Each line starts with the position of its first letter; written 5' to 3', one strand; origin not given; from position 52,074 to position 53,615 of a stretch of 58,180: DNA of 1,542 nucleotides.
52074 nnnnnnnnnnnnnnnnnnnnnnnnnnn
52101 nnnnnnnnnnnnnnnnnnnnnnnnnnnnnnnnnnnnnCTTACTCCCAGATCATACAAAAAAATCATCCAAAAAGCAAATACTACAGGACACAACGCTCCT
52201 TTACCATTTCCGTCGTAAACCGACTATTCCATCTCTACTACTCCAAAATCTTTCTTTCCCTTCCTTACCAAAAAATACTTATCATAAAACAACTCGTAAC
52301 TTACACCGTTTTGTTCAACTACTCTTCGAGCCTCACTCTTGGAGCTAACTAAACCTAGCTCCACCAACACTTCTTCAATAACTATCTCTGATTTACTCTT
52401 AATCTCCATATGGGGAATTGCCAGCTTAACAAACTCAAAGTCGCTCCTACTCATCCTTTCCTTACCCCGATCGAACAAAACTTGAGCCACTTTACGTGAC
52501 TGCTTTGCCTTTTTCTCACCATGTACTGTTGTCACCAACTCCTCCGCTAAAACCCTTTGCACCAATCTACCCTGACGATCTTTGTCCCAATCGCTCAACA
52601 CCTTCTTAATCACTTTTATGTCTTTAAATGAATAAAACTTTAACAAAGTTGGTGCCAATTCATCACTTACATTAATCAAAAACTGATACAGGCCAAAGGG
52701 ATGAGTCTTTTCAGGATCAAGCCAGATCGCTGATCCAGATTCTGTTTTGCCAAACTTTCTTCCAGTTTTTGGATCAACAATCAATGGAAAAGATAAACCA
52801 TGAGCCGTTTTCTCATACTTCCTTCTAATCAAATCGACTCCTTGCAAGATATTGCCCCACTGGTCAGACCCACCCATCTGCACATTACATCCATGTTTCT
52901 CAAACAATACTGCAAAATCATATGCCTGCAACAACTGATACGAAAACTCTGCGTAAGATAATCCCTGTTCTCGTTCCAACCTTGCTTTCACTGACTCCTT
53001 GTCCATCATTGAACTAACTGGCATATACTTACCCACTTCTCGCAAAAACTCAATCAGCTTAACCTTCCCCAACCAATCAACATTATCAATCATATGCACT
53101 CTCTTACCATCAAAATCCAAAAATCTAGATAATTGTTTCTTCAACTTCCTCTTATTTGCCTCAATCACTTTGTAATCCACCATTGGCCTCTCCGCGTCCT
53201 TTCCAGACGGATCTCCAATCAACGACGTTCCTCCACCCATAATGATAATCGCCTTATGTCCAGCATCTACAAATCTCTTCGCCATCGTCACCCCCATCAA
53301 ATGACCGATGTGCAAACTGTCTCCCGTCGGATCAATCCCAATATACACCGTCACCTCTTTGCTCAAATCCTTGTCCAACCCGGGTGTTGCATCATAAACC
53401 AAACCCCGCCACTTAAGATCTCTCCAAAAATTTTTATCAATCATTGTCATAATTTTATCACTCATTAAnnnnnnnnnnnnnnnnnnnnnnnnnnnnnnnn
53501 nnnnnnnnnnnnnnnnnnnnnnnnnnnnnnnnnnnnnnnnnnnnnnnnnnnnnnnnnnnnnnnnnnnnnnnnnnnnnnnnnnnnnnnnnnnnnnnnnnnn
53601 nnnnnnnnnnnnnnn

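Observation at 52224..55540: Tyr-specific T-box leader controls an operon of an NTase-like protein, an MBL (PhnP/tRNase Z-like) hydrolase and tyrS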

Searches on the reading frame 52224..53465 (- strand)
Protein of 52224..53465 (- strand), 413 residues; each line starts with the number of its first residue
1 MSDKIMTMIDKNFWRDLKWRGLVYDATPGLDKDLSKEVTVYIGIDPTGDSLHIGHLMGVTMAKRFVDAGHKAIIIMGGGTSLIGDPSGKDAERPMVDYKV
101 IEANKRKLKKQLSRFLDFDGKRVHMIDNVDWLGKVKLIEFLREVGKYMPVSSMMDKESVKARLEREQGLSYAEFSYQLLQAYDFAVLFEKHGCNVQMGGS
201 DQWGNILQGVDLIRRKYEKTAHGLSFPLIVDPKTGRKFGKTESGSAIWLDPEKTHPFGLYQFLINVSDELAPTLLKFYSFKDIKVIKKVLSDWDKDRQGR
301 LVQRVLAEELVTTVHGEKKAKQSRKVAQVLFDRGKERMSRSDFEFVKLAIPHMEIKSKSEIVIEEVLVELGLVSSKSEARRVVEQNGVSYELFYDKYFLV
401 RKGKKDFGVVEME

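Call 4: search_protein_families(library=pfam, proteins=[window:52224-53465:-], max_evalue=1)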
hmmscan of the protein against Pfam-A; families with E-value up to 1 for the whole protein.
window:52224-53465:- (413 aa): 4 families
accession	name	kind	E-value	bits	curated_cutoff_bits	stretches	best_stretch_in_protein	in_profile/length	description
PF00579.31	tRNA-synt_1b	-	2.7e-68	230.9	21.1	1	36-331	4-291/292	tRNA synthetases class I (W and Y)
PF22421.1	SYY_C-terminal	-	1e-05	25.8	27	1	349-389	8-47/83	Tyrosine--tRNA ligase SYY-like C-terminal domain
PF16714.10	TyrRSs_C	-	0.00037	20.7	30.6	1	363-388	23-48/120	Tyrosyl-tRNA synthetase C-terminal domain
PF01479.30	S4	-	0.0015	18.6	22.8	1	366-388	6-28/48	S4 domain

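Call 5: search_protein_families(library=ncbifam, proteins=[window:52224-53465:-], max_evalue=1)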
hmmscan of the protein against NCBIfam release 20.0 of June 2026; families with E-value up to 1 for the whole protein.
window:52224-53465:- (413 aa): 4 families
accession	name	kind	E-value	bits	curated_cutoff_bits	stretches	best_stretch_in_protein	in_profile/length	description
TIGR00234.1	tyrS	equivalog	9.3e-98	328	113.8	1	12-389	5-369/406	tyrosine--tRNA ligase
NF006330.0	PRK08560.1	equivalog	8.7e-07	28.3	220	1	36-204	31-183/342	tyrosine--tRNA ligase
NF008927.0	PRK12285.1-4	equivalog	0.028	13.4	478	1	35-68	71-103/385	tryptophan--tRNA ligase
TIGR00233.1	trpS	equivalog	0.03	13.6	176.75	1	37-63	2-27/328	tryptophan--tRNA ligase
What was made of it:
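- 52224..53465 (-): tyrS, bacterial-type tyrosyl-tRNA synthetase, 413 aa. It starts 3 nt after the MBL stop codon. TIGR00234, 328 bits against a cut-off of 113.8; PF00579, 230.9 bits (calls 4, 5).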
